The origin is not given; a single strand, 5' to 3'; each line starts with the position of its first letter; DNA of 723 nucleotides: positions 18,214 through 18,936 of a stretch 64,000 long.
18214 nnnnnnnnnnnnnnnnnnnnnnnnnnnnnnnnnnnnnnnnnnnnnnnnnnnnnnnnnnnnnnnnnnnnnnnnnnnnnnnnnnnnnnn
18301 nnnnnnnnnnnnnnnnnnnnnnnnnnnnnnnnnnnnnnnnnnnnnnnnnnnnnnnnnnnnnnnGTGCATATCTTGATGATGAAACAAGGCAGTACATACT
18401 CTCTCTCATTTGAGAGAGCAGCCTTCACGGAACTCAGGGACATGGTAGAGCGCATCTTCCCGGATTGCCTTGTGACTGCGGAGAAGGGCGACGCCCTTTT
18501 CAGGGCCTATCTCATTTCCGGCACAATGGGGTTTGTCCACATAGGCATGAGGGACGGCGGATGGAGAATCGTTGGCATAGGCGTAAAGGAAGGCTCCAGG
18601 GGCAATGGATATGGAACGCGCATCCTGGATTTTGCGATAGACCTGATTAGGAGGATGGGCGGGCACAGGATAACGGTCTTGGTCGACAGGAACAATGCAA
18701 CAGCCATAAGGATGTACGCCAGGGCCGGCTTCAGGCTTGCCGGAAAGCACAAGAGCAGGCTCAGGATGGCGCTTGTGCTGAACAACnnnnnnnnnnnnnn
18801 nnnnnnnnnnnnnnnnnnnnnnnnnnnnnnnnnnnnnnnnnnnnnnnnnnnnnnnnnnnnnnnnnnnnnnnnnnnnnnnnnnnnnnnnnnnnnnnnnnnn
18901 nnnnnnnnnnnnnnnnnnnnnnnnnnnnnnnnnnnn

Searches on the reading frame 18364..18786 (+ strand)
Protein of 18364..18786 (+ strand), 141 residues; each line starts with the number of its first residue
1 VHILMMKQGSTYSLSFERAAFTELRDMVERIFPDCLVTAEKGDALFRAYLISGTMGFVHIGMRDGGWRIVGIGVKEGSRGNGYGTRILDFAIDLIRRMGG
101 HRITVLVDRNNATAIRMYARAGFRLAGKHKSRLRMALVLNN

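Call 3: search_protein_families(library=pfam, proteins=[window:18364-18786:+], max_evalue=0.01)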
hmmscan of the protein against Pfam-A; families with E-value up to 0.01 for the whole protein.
window:18364-18786:+ (141 aa): 5 families
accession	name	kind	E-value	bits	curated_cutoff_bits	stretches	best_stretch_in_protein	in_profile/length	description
PF00583.31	Acetyltransf_1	-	2.2e-13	51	20.7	1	16-123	16-116/116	Acetyltransferase (GNAT) family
PF13508.13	Acetyltransf_7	-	4.3e-09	37.1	27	1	49-124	9-83/84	Acetyltransferase (GNAT) domain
PF08445.16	FR47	-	1.1e-07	32.2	22.1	1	69-128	24-81/86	FR47-like protein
PF13673.13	Acetyltransf_10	-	1.2e-06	29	23.6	1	52-130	40-114/128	Acetyltransferase (GNAT) domain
PF13302.13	Acetyltransf_3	-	5.5e-05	24.3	25.4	1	52-124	66-138/138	Acetyltransferase (GNAT) domain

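Call 48: search_protein_families(library=ncbifam, proteins=[window:18364-18786:+], max_evalue=0.01)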
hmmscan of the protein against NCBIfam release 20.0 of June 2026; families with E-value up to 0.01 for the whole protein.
window:18364-18786:+ (141 aa): 12 families
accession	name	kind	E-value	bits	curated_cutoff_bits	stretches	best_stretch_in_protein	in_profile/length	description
TIGR01575.1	rimI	equivalog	2.9e-09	37.2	86.4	1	15-130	7-119/132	ribosomal protein S18-alanine N-acetyltransferase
NF000487.1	stat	exception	8.6e-06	25.4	420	1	68-129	106-167/189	streptothricin N-acetyltransferase STAT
TIGR03448.1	mycothiol_MshD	equivalog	2.2e-05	23.9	163.1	1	72-128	234-290/294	mycothiol synthase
NF002959.0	PRK03624.1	equivalog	3.5e-05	23.5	124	1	69-124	75-130/147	GNAT family acetyltransferase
NF000225.3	AAC_6p_Strep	exception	4.5e-05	23.5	250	1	69-130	67-131/156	aminoglycoside 6'-N-acetyltransferase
NF040503.1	resist_ArsN1a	equivalog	9.6e-05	22.2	170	1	72-132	82-142/159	arsinothricin resistance N-acetyltransferase ArsN1 family A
TIGR02382.1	wecD_rffC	equivalog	0.00012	21.7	195.1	1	55-123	111-180/191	dTDP-4-amino-4,6-dideoxy-D-galactose acyltransferase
NF000359.1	sat3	exception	0.00015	21.9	360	1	69-130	98-159/180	streptothricin N-acetyltransferase Sat3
NF008212.0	PRK10975.1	equivalog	0.0002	21.3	219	1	56-125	152-222/232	dTDP-4-amino-4,6-dideoxy-D-galactose acyltransferase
NF049894.1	CG3035_N_ac_Glu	equivalog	0.00087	18.6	280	1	70-132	233-296/300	N-acetylglutamate synthase, CG3035 family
NF053587.1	SpmdActasePaiA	equivalog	0.0011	18.8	250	1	68-130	92-154/172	spermidine/spermine N(1)-acetyltransferase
NF011709.0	PRK15130.1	equivalog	0.0047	16.8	218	1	75-129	91-146/186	spermidine N1-acetyltransferase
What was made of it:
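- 18376..18789 (+): GNAT (RimI-like) acetyltransferase, the third gene of the operon. It overlaps the end of the phosphoesterase gene. Matches Pfam Acetyltransf_1 with E=2e-13 (call 3) and, below cut-off, TIGR01575 rimI (call 48).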
